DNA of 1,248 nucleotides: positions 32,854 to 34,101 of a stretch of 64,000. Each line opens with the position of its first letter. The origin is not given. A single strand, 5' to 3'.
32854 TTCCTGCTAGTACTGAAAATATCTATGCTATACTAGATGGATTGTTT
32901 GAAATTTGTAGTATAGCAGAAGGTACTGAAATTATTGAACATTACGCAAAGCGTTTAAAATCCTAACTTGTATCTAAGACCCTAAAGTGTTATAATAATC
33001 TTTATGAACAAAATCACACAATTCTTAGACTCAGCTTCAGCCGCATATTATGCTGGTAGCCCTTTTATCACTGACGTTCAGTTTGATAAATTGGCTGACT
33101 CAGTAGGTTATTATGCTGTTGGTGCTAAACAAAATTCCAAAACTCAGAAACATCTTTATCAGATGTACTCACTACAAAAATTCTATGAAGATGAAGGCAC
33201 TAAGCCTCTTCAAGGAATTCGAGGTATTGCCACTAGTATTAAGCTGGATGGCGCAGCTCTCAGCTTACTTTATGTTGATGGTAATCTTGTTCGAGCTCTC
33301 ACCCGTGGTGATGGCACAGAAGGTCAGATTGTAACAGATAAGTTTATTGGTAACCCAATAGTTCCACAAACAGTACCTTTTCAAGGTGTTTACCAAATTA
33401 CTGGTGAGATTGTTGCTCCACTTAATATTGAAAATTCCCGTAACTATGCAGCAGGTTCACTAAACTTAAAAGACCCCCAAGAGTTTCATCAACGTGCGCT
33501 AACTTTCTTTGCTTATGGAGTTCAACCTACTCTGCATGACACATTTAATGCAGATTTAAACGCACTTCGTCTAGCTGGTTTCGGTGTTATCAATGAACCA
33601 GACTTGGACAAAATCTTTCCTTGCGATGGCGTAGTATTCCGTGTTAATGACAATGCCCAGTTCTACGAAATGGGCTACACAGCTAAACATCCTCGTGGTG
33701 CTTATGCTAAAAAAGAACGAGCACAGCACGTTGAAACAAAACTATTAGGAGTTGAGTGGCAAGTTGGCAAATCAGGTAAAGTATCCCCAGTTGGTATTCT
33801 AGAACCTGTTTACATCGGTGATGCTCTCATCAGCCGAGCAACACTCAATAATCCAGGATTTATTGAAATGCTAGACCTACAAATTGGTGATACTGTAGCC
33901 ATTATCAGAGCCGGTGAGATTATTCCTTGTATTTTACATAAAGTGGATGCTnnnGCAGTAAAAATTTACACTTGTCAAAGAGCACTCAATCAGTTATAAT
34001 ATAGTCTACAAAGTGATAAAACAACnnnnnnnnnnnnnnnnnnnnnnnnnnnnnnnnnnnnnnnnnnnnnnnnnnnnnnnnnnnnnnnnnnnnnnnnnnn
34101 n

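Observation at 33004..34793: NAD-dependent DNA ligase split into two separately promoted genes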

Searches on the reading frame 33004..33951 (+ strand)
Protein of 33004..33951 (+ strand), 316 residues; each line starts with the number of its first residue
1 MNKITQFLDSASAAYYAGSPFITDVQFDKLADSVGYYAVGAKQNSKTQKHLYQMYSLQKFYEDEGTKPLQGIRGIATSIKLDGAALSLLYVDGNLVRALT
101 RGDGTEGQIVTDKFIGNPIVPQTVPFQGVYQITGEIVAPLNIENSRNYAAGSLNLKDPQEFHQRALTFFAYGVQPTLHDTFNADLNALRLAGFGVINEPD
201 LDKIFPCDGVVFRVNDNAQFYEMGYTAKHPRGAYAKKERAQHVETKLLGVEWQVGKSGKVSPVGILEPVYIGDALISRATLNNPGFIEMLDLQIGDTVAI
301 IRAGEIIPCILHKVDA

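Call 3: search_protein_families(library=pfam, proteins=[window:33004-33951:+], max_evalue=0.01)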
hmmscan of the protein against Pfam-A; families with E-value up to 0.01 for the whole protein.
window:33004-33951:+ (316 aa): 2 families
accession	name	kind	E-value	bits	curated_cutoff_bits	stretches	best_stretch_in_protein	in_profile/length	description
PF01653.23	DNA_ligase_aden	-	3.5e-28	99.3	27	2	47-198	6-191/253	NAD-dependent DNA ligase adenylation domain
PF03120.22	DNA_ligase_OB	-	5e-24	84.4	32.9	1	244-314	1-71/79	NAD-dependent DNA ligase OB-fold domain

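Call 5: search_dna_similar(query=window:33004-33951:+, collection=phages, mode=protein, max_rows=30)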
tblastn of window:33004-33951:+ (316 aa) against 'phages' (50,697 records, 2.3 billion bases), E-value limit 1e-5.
Records with a match: 1210; places in all: 1213; records where one place covers at least 80% of the query: 1044.
Best place of each record, by identity: <60% 1210.
By first word of the organism name: Vibrio 380; Salmonella 270; Escherichia 135; Klebsiella 88; Erwinia 50; Bacteriophage 42; Pseudomonas 41; Aeromonas 24; Prevotella 15; Ralstonia 14; and 48 more.
By host as written in the record: - 389; Erwinia amylovora 46; Escherichia coli 45; Salmonella enterica subsp. enterica serovar Enteritidis PT1 39; Vibrio harveyi BAA-1116 36; Klebsiella pneumoniae 28; Salmonella sp. 25; Salmonella enterica 22; and 245 more.
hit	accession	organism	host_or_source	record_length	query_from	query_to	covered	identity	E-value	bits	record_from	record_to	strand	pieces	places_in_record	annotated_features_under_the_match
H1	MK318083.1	Aeromonas phage Akh-2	Aeromonas hydrophila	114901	2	315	99%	47.1%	2e-69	239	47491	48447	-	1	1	DNA ligase (NAD(+))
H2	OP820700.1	Aeromonas phage vB_AdhS_TS3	Aeromonas dhakensis AM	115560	2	315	99%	47.1%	2e-69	239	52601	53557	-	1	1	DNA ligase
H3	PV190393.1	Aeromonas phage AhP_Mru1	Aeromonas hydrophila subsp. hydrophila ...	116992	1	315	100%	45.5%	5e-67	232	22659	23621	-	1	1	NAD-dependent DNA ligase | transcriptional regulator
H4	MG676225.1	Aeromonas phage AhSzw-1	Aeromonas hydrophila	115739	1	315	100%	45.5%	2e-66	231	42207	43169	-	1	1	DNA ligase | hypothetical protein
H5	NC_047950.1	Aeromonas phage AhSzw-1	Aeromonas hydrophila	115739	1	315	100%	45.5%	2e-66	231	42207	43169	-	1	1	NAD-dependent DNA ligase | transcriptional regulator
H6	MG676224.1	Aeromonas phage AhSzq-1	Aeromonas hydrophila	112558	1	315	100%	45.2%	9e-66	229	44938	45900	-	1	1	DNA ligase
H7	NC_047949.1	Aeromonas phage AhSzq-1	Aeromonas hydrophila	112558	1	315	100%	45.2%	9e-66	229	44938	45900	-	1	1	NAD-dependent DNA ligase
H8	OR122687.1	Salmonella phage vB_SenS-AKM_ECS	Salmonella sp.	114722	1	315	100%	44.4%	2e-72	248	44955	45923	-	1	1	NAD-dependent DNA ligase, subunit A | hypothetical protein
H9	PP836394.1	Salmonella phage vB_SenS-AKM_HA2021_32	Salmonella enterica subsp. enterica ...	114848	1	315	100%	44.4%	2e-72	248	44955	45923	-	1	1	NAD-dependent DNA ligase, subunit A | hypothetical protein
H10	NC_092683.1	Salmonella phage bobsandoy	Salmonella enterica subsp. enterica ...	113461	1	315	100%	44.1%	3e-72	248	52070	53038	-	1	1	DNA ligase | hypothetical protein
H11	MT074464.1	Salmonella phage bobsandoy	Salmonella enterica subsp. enterica ...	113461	1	315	100%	44.1%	3e-72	248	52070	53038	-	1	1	DNA ligase | hypothetical protein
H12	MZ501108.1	Escherichia phage TrudiGerster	Escherichia coli K-12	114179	1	315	100%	44.1%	4e-72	247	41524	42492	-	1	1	NAD-dependent DNA ligase A subunit | hypothetical protein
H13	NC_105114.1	Escherichia phage TrudiGerster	Escherichia coli K-12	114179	1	315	100%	44.1%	4e-72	247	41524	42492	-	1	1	NAD-dependent DNA ligase A subunit | hypothetical protein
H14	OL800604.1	Salmonella phage vB_STy-RN29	Salmonella enterica serovar Typhimurium ...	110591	1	315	100%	44.1%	1e-71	246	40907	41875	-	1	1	DNA ligase subunit A | hypothetical protein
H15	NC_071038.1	Salmonella phage vB_STy-RN29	Salmonella enterica serovar Typhimurium ...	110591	1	315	100%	44.1%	1e-71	246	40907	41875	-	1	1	DNA ligase subunit A | hypothetical protein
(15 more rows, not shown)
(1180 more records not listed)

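Call 7: get_annotated_region(hit=H8, flank=3000)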
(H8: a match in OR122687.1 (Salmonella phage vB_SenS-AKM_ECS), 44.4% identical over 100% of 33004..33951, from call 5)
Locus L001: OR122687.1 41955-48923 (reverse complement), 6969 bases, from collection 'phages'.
description: Salmonella phage vB_SenS-AKM_ECS, complete genome.
organism: Salmonella phage vB_SenS-AKM_ECS (NCBI taxid 3053880)
taxonomy: Viruses; Duplodnaviria; Heunggongvirae; Uroviricota; Caudoviricetes; Demerecviridae; Markadamsvirinae; Epseptimavirus
host: Salmonella sp.; source: wastewater; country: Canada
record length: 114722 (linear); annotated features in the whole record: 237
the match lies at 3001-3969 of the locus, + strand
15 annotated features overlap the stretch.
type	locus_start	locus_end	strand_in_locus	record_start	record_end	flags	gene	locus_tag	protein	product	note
CDS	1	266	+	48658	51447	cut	-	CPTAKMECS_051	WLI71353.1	hypothetical protein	-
CDS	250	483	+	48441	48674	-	-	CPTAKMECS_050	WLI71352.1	hypothetical protein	-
CDS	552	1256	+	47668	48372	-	-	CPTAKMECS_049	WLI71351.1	D2 protein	-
CDS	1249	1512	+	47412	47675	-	-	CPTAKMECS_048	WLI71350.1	hypothetical protein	-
CDS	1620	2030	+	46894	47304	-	-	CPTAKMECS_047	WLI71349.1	D3 protein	-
CDS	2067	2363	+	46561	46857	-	-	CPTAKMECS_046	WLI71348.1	hypothetical protein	-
regulatory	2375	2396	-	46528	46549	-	-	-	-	terminator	-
CDS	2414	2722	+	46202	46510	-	-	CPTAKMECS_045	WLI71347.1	ssDNA-binding transcriptional regulator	-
regulatory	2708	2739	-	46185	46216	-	-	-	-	terminator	-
CDS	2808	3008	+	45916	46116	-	-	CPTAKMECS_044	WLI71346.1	hypothetical protein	-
CDS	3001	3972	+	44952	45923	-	-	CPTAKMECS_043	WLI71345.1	NAD-dependent DNA ligase, subunit A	-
CDS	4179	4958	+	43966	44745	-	-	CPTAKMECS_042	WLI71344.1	NAD-dependent DNA ligase, subunit B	-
CDS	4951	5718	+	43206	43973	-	-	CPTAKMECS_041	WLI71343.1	D5 protein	-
regulatory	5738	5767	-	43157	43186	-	-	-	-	terminator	-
CDS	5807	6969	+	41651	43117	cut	-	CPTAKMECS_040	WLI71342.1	hypothetical protein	-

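Call 8: get_annotated_region(hit=H1, flank=3000)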
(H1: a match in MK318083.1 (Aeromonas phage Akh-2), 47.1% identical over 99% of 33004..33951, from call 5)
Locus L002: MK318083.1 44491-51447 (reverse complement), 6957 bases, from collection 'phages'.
description: Aeromonas phage Akh-2, complete genome.
organism: Aeromonas phage Akh-2 (NCBI taxid 2500821)
taxonomy: Viruses; Duplodnaviria; Heunggongvirae; Uroviricota; Caudoviricetes; Demerecviridae; Shenzhenvirus
host: Aeromonas hydrophila; source: Goeje Island; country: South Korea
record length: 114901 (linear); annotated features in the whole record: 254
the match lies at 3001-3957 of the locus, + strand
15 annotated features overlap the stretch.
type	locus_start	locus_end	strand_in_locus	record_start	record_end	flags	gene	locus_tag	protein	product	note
CDS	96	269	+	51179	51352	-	-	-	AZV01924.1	hypothetical protein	-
CDS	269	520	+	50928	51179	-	-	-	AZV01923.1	hypothetical protein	-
CDS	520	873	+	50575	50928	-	-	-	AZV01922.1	hypothetical protein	-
CDS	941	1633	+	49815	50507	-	-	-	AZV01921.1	hypothetical protein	-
CDS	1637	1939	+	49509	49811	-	-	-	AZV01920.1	hypothetical protein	-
CDS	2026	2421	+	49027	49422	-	-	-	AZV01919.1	hypothetical protein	-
CDS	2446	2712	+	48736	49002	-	-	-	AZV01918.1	hypothetical protein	-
CDS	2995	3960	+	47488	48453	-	-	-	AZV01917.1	DNA ligase (NAD(+))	-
CDS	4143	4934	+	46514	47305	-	-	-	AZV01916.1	hypothetical protein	-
CDS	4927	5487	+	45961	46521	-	-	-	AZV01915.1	hypothetical protein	-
CDS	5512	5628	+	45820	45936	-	-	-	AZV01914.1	hypothetical protein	-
CDS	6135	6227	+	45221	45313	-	-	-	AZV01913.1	hypothetical protein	-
CDS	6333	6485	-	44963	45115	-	-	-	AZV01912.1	hypothetical protein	-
CDS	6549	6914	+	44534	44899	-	-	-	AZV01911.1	hypothetical protein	-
CDS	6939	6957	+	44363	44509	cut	-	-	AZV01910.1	hypothetical protein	-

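Call 10: search_solved_structures(query=window:33004-33951:+, show_alignments=2)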
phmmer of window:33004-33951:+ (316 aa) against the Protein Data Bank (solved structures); distinct sequences matched with E-value up to 0.001: 28.
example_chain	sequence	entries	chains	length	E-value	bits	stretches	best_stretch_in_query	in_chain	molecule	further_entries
9hu3_A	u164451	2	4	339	1.8e-60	208.2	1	6-315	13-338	DNA ligase (NAD(+))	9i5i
1v9p_A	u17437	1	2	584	1e-36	130.1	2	205-312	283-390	DNA ligase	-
4glx_A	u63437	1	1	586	2.8e-36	128.7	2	196-313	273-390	DNA ligase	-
2owo_A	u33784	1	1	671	4.8e-36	127.9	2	201-313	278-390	DNA ligase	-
5tt5_A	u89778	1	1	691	3.2e-35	125.2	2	196-313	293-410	DNA ligase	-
1dgs_A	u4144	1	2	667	1.4e-31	113.2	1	205-312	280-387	DNA LIGASE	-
8ak4_A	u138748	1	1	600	1.5e-29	106.6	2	202-312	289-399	DNA ligase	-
3sgi_A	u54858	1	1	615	4.6e-29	105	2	158-312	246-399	DNA ligase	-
3jsl_A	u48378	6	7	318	8.7e-15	58.1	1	75-183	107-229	DNA ligase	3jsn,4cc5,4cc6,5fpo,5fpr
4glw_A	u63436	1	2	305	4.1e-14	55.9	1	30-195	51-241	DNA ligase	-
6krh_A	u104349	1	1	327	1.3e-13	54.3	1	78-173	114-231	DNA ligase A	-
3bac_A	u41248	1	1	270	2.4e-13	53.4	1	79-174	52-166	DNA ligase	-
6kkv_A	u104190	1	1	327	5.5e-13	52.2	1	78-173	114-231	DNA ligase A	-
6kdu_A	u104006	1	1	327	5.7e-13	52.2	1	78-173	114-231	DNA ligase A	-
6kjm_A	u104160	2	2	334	6.2e-13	52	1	78-173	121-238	DNA ligase A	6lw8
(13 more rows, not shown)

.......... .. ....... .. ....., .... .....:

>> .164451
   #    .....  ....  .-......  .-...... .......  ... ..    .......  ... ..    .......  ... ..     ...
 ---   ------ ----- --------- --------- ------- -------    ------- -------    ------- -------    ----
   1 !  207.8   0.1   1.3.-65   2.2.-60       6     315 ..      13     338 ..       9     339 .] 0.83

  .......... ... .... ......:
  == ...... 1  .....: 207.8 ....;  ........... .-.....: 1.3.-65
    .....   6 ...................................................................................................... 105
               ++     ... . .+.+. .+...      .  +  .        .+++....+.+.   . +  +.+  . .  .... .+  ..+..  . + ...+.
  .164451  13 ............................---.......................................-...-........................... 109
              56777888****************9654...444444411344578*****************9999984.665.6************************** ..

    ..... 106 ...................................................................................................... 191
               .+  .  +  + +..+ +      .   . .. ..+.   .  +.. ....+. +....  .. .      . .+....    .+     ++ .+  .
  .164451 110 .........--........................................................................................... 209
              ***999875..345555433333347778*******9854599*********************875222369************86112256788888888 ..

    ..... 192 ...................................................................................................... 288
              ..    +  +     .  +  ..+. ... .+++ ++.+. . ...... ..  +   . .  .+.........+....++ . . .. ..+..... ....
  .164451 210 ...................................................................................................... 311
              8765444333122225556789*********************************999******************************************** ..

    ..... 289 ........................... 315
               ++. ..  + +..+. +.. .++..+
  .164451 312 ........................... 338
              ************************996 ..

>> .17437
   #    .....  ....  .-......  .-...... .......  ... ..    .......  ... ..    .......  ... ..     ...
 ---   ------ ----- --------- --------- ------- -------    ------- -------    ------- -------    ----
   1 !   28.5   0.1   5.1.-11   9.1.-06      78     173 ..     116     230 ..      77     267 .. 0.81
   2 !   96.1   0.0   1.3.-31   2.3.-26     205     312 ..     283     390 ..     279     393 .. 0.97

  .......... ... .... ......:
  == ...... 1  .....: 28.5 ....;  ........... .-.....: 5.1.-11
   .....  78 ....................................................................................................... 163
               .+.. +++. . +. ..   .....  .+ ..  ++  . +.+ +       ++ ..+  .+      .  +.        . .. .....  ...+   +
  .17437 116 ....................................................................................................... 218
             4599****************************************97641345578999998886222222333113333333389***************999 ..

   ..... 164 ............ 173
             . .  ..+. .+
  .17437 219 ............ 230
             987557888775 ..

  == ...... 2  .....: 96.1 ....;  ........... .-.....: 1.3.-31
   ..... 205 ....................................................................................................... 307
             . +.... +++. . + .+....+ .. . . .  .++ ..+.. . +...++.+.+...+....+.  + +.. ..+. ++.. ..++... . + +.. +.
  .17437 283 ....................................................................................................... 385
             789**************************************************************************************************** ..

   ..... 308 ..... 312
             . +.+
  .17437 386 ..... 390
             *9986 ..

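Call 39: search_protein_families(library=phrogs, proteins=[window:33004-33951:+], max_evalue=0.001)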
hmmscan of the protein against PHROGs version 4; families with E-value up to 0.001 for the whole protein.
window:33004-33951:+ (316 aa): 2 families
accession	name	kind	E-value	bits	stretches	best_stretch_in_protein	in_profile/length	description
phrog_3359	-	DNA, RNA and nucleotide metabolism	4.8e-96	322.8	1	1-315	1-324/325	NAD-dependent DNA ligase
phrog_3869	-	DNA, RNA and nucleotide metabolism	5.3e-64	217.9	1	1-314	9-381/656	NAD-dependent DNA ligase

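Call 51: find_encoding_contigs(protein=window:33004-33951:+, flank=3000, max_places=4)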
Protein window:33004-33951:+ (316 aa): 3 contigs read that carry it; 3 places shown.
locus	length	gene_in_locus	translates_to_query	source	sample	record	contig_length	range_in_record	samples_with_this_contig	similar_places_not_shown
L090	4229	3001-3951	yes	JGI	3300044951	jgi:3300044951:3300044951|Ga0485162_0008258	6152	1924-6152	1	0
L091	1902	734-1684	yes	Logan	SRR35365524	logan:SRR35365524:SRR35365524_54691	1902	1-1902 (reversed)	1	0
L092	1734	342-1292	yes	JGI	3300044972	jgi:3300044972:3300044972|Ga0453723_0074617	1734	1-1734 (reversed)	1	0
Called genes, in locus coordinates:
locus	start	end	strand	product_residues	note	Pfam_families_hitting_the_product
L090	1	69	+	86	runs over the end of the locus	-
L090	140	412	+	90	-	-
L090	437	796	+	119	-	PF26822:Phage_T5_A2 (weak)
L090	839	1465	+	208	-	-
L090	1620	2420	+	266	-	PF01145:Band_7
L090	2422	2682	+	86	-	-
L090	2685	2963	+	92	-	PF02229:PC4 (weak)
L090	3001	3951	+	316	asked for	PF01653:DNA_ligase_aden, PF03120:OB_DNA_ligase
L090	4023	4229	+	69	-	?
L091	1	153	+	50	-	?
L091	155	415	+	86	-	-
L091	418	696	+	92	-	PF02229:PC4 (weak)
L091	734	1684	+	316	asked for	PF01653:DNA_ligase_aden, PF03120:OB_DNA_ligase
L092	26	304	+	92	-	PF02229:PC4 (weak)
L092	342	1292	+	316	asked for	PF01653:DNA_ligase_aden, PF03120:OB_DNA_ligase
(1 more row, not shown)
